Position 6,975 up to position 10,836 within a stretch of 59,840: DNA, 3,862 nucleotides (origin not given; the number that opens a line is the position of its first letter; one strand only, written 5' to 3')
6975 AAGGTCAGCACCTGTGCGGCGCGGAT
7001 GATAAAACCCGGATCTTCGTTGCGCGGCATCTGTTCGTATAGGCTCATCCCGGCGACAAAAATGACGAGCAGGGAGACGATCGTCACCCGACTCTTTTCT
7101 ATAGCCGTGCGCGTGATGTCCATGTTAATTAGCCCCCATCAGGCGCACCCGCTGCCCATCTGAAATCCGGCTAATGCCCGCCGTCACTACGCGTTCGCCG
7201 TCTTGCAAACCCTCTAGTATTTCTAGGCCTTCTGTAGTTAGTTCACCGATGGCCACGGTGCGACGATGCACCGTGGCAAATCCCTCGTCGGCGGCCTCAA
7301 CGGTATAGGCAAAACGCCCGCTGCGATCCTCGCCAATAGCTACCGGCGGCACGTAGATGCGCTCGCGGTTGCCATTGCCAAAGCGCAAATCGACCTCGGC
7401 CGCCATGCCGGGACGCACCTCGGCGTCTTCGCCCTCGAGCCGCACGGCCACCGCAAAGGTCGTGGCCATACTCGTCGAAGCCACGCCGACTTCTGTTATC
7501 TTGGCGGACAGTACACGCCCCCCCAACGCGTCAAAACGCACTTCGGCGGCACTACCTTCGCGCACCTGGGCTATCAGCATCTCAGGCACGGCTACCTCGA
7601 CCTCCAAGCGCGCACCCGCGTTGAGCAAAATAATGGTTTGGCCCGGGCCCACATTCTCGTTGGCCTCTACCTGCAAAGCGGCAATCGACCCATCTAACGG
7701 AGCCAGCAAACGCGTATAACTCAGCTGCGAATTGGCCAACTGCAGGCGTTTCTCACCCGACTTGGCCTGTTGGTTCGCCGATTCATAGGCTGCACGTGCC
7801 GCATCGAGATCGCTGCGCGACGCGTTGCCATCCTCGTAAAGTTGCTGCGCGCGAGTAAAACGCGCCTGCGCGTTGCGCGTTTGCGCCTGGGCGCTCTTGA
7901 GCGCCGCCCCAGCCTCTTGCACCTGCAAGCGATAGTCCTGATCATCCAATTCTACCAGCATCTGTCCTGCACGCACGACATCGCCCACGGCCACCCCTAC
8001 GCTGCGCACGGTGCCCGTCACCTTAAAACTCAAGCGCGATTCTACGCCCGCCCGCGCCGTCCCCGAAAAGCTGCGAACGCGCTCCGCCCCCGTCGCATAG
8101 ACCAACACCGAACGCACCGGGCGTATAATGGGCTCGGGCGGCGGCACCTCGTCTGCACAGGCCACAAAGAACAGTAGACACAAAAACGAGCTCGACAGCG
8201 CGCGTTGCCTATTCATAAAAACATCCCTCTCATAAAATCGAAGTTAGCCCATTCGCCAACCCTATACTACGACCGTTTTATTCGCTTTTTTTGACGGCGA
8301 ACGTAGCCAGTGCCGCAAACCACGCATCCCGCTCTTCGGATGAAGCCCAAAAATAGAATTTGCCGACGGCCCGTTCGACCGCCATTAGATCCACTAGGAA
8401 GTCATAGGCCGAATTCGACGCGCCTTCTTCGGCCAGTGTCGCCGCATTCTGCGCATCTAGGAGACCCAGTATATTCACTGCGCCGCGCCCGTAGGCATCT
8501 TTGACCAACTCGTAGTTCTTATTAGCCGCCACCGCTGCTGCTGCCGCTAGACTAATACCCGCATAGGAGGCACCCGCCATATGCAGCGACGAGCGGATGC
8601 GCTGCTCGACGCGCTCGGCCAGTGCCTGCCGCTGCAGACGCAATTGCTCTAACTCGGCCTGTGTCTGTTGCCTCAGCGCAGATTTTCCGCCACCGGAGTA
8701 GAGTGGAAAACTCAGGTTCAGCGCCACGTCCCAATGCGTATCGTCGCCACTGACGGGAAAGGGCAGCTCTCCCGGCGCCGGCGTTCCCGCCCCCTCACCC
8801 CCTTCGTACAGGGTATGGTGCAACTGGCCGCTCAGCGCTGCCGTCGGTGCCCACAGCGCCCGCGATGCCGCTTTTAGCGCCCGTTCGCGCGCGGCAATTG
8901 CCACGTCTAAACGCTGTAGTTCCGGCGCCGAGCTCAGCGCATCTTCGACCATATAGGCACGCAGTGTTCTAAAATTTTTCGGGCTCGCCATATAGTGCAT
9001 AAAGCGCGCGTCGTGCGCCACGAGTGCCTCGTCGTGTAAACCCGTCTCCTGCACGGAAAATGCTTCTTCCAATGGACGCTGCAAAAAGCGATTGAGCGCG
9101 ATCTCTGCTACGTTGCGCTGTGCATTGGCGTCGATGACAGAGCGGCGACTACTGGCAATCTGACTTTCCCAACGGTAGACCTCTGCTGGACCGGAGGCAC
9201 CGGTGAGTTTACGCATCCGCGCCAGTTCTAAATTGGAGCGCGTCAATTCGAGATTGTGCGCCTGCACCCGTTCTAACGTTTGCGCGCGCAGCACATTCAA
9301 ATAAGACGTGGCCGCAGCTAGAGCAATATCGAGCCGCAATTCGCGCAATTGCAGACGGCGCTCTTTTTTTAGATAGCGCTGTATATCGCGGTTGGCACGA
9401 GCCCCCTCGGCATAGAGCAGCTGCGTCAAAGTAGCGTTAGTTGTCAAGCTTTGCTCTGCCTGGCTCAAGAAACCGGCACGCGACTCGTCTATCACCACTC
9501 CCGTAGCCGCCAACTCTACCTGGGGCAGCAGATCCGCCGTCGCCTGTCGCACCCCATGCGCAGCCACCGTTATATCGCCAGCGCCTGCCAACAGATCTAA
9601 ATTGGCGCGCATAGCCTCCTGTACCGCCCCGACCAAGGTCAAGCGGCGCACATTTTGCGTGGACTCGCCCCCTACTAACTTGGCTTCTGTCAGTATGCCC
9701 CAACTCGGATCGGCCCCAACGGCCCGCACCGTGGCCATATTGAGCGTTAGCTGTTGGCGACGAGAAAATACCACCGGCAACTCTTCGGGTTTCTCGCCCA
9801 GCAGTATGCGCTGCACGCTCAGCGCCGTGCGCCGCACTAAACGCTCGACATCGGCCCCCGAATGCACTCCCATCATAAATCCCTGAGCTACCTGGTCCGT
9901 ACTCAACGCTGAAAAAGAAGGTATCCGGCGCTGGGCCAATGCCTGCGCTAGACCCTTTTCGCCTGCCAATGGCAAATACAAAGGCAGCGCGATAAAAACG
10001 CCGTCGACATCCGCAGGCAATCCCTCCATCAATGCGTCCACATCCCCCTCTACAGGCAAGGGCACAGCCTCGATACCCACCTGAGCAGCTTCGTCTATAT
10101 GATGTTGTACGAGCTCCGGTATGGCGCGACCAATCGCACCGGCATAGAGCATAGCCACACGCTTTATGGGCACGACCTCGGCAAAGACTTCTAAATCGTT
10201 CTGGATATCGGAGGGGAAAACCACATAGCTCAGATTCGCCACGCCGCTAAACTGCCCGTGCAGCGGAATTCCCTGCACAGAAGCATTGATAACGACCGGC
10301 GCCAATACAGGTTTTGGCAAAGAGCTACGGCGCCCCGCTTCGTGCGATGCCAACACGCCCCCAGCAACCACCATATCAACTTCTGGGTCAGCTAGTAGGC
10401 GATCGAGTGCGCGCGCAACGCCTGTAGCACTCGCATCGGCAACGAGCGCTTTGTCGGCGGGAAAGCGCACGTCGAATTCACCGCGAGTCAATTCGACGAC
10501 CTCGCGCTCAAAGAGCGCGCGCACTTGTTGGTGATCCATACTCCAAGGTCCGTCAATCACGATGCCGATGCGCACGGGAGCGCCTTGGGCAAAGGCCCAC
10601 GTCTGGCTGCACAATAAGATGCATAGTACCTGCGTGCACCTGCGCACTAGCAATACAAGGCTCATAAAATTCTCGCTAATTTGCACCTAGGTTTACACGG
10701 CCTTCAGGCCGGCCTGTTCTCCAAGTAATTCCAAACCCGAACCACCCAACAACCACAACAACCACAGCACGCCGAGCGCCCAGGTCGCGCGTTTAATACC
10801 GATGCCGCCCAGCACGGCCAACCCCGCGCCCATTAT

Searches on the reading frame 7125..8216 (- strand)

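Call 59: search_protein_families(library=pfam, proteins=[window:7125-8216:-], max_evalue=0.0001)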
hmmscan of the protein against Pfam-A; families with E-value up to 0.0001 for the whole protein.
window:7125-8216:- (363 aa): 3 families
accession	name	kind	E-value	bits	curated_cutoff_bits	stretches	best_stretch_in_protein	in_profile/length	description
PF16576.10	HlyD_D23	-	3e-17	63.1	30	1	61-273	21-214/214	Barrel-sandwich domain of CusB or HlyD membrane-fusion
PF13437.12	HlyD_3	-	4.2e-16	60.1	22.2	1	170-270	2-106/106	HlyD family secretion protein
PF13533.13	Biotin_lipoyl_2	-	7.7e-05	22.9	29.8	0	62-91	3-32/32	Biotin-lipoyl like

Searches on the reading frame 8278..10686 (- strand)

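Call 59: search_protein_families(library=pfam, proteins=[window:8278-10686:-], max_evalue=0.0001)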
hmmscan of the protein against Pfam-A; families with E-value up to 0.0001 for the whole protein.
window:8278-10686:- (802 aa): 2 families
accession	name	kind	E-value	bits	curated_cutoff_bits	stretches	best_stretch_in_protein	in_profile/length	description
PF02321.23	OEP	-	1.6e-33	116.5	22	2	579-775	4-187/187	Outer membrane efflux protein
PF04392.18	ABC_sub_bind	-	4.5e-12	46.3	25.9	1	96-324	54-278/293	ABC transporter substrate binding protein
